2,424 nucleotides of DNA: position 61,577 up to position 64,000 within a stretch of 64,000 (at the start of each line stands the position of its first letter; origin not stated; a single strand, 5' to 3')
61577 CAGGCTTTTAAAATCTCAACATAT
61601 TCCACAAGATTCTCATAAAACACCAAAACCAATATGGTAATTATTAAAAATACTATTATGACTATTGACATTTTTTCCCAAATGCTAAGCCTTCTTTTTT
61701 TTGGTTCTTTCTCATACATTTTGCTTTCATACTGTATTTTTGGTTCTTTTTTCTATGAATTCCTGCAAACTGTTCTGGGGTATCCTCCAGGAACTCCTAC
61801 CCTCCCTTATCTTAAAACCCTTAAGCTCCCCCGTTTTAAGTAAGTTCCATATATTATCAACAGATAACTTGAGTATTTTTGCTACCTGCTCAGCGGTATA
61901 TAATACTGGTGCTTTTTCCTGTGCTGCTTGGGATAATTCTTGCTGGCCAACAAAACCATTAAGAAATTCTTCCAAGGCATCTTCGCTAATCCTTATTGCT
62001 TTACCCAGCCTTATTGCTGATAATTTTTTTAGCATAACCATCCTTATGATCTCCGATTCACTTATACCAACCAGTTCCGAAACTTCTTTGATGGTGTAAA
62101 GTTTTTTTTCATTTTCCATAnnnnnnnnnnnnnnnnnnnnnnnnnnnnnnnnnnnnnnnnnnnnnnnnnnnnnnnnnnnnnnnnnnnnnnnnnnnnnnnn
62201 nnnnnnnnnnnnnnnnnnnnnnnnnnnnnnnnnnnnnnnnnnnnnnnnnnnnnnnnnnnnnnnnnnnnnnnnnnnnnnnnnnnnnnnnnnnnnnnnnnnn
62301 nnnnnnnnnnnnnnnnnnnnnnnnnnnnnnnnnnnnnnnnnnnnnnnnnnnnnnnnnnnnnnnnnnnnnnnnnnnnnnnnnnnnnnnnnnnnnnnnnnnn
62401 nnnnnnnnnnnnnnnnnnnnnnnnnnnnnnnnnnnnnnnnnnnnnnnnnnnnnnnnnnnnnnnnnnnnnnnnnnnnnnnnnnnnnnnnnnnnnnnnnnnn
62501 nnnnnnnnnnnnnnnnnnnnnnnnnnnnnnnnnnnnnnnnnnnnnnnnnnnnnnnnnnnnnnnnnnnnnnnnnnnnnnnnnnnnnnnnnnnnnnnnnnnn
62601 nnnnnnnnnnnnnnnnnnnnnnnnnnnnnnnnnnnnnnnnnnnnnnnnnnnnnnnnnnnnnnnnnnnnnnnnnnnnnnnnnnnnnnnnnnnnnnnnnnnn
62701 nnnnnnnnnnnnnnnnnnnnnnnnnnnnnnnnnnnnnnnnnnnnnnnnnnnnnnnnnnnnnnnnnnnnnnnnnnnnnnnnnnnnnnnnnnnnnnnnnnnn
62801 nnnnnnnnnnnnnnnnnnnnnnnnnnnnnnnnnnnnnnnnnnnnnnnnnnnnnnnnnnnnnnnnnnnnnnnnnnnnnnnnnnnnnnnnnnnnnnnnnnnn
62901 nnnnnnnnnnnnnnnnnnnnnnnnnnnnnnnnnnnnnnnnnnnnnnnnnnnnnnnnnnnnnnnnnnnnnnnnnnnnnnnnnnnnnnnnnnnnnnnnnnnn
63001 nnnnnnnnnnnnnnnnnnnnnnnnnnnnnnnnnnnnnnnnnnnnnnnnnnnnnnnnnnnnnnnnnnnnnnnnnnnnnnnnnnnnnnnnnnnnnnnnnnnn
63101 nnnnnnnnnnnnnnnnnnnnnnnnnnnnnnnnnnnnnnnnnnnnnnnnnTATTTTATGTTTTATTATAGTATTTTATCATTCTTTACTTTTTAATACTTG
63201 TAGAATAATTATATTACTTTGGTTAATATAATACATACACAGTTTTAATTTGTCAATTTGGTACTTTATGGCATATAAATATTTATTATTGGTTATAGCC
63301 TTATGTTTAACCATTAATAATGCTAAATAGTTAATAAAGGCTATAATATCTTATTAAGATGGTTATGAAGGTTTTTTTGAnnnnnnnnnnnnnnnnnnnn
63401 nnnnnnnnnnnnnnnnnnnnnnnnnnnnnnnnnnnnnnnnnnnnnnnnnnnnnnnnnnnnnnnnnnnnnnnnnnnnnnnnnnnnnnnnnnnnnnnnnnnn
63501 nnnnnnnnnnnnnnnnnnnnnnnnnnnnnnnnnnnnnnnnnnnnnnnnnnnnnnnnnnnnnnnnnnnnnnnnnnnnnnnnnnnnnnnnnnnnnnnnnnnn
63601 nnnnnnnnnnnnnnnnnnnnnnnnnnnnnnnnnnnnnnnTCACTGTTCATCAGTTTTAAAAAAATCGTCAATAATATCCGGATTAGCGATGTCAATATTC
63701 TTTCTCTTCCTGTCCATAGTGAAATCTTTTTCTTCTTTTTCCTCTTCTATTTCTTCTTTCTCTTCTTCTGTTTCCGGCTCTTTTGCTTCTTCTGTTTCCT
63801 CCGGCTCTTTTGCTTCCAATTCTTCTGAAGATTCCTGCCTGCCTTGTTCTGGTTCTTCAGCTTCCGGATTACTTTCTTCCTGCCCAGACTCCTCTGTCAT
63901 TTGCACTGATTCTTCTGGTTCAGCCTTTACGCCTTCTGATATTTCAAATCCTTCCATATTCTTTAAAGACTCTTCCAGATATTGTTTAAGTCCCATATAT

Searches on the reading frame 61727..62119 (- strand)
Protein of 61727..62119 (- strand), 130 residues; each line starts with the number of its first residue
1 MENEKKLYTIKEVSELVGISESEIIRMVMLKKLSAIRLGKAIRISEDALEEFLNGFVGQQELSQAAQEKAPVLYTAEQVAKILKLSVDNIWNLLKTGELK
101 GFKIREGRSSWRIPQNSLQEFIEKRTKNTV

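Call 6: search_protein_families(library=pfam, proteins=[window:61727-62119:-], max_evalue=0.01)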
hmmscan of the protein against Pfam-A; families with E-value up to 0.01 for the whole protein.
window:61727-62119:- (130 aa): 5 families
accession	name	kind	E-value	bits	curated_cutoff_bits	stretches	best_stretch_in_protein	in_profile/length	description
PF12728.13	HTH_17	-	2.2e-26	92.3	27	2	73-125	1-50/51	Helix-turn-helix domain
PF13542.12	HTH_Tnp_ISL3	-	7.9e-05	22.5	27.4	0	7-28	27-47/51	Helix-turn-helix domain of transposase family ISL3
PF21531.3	Rv2175c_wHTH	-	0.00015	22.1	27.1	0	4-44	12-52/57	DNA-binding protein Rv2175c, wHTH domain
PF09724.14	Dcc1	-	0.0029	17.6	22.9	1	4-65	112-172/319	Sister chromatid cohesion protein Dcc1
PF00376.29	MerR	-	0.0057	16.9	28.2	0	9-22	1-14/38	MerR family regulatory protein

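Call 7: search_protein_families(library=ncbifam, proteins=[window:61727-62119:-], max_evalue=0.01)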
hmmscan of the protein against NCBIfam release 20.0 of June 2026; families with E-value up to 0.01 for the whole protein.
window:61727-62119:- (130 aa): 4 families
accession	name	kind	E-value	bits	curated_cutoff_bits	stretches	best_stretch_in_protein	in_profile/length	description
TIGR01764.1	excise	domain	7.9e-20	71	28.8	2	7-53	1-47/49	excisionase family DNA-binding protein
NF040990.2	MamR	equivalog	6.8e-07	29.5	100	1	4-54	40-90/91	magnetosome protein MamR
NF047737.1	antiphage_MADS1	equivalog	3e-06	27.4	80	0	6-50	2-46/49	methylation-associated defense system helix-turn-helix domain-containing protein MAD1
NF033518.0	transpos_IS607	equivalog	0.0012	18.4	110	0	78-127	2-49/187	IS607 family transposase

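Call 24: find_homologous_proteins(query=window:61727-62119:-)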
Query window:61727-62119:- (130 aa): 399 proteins with E <= 0.001 among 414 candidates; the best 120 are listed.
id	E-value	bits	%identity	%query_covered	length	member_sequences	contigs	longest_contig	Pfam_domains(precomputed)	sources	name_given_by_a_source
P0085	8.0e-74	263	100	100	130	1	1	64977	PF12728.14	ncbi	ncbi:MAG: helix-turn-helix domain-containing protein [Actinomycetota bacterium]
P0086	8.5e-66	237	91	100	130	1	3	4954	PF12728.14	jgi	-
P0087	5.6e-65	235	88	100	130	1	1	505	PF12728.14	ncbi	-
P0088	1.2e-64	234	87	100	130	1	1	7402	PF12728.14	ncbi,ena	-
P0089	5.4e-62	225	81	100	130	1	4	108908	PF12728.14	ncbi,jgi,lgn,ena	-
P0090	3.5e-61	223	82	100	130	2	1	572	PF12728.14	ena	-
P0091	7.8e-61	221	83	100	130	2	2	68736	PF12728.14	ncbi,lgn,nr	ncbi:MAG: helix-turn-helix domain-containing protein [Actinomycetia bacterium]|nr:helix-turn-helix d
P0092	1.0e-55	205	79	100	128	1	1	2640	PF12728.14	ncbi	-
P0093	2.5e-55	204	77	100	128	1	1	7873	PF12728.14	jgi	jgi:excisionase family DNA binding protein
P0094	3.5e-55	203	78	100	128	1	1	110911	PF12728.14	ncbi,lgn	-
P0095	6.1e-55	202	77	100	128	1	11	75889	PF12728.14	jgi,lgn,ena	jgi:excisionase family DNA binding protein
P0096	7.8e-55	202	78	100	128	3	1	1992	PF12728.14,PF21531.4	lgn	-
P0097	8.0e-55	202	75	100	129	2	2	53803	PF12728.14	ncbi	ncbi:MAG: helix-turn-helix domain-containing protein [Candidatus Humimicrobiaceae bacterium]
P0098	1.2e-54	202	76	100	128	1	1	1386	PF12728.14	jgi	jgi:excisionase family DNA binding protein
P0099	1.3e-54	201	80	98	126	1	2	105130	PF12728.14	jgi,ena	-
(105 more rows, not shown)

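Call 38: search_solved_structures(query=window:61727-62119:-, max_evalue=1, show_alignments=2)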
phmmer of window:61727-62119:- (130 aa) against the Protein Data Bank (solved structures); distinct sequences matched with E-value up to 1: 3.
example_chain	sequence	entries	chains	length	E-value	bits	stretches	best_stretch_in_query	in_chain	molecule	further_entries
8vd6_A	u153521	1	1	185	1.4e-10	44.9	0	60-108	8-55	CAP REPEAT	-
4j2n_A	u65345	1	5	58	0.14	15.9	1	9-53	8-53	Gp37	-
2hq4_A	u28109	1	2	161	0.21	15.3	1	26-107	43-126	Hypothetical protein PH1570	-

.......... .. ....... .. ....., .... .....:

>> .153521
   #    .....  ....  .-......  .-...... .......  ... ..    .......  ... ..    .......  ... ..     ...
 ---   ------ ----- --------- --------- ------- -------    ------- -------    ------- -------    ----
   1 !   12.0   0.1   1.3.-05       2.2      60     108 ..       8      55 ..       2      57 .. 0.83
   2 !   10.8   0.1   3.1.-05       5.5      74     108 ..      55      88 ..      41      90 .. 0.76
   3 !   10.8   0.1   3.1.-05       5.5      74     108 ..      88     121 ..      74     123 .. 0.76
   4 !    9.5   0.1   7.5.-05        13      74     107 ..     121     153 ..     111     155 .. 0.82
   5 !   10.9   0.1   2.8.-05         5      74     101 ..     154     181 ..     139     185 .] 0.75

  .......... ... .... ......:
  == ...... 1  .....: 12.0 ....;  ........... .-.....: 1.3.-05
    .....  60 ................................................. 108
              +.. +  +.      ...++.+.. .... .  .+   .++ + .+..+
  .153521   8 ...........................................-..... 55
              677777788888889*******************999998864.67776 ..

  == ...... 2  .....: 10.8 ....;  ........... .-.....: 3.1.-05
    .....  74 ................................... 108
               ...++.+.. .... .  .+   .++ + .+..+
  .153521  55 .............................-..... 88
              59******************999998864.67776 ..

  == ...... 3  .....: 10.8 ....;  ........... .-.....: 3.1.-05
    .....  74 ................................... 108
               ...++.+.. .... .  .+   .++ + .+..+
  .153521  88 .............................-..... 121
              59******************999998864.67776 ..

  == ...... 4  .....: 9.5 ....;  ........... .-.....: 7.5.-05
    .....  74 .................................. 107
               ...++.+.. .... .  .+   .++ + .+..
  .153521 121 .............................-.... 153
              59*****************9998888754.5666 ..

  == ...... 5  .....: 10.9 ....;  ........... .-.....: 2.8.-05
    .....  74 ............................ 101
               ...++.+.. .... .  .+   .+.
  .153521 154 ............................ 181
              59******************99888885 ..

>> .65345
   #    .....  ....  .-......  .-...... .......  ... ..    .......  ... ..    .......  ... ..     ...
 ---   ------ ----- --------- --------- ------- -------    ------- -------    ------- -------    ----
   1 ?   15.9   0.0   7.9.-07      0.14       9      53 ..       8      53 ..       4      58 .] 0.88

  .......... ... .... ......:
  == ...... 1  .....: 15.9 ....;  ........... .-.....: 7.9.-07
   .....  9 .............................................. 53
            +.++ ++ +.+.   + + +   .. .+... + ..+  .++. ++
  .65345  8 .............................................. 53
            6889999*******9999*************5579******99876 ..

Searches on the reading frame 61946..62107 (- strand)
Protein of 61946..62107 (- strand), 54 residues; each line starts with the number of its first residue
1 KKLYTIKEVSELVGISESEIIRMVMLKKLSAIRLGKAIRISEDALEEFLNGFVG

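Call 70: search_solved_structures(query=A3, max_evalue=10)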
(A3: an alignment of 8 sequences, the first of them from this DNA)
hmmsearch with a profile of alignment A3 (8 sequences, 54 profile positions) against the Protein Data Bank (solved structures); distinct sequences matched with E-value up to 10: 7.
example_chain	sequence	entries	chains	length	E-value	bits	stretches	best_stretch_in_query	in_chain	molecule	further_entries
8vd6_A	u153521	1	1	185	1.3e-24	89.1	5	5-25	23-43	CAP REPEAT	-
4j2n_A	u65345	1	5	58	4.4e-05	26.5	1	6-47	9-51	Gp37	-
5xyi_D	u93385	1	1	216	0.17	15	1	28-50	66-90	Ribosomal protein S3, putative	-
1rp3_A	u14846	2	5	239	0.32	14.2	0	6-23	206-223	RNA polymerase sigma factor SIGMA-28 (FliA) | RNA polymerase sigma factor FliA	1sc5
2ofy_A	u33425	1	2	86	0.36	14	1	3-26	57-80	Putative XRE-family transcriptional regulator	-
2x48_A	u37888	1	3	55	0.62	13.3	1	4-23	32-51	CAG38821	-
2jpc_A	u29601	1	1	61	1.1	12.5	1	4-37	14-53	SsrB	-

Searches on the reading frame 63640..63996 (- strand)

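Call 46: search_protein_families(library=pfam, proteins=[window:63640-63996:-], max_evalue=10)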
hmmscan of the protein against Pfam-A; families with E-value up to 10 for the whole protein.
window:63640-63996:- (118 aa): 4 families
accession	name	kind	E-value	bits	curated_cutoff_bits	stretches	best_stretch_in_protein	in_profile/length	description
PF02862.22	DDHD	-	0.67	10.5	28.3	1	17-91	123-210/258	DDHD domain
PF03522.20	SLC12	-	1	8.8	27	1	11-101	118-207/418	Solute carrier family 12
PF14153.11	Spore_coat_CotO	-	2.6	8.5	35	1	22-110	31-121/182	Spore coat protein CotO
PF06459.17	RR_TM4-6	-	4.4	7.5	25.1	1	26-90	77-140/277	Ryanodine Receptor TM 4-6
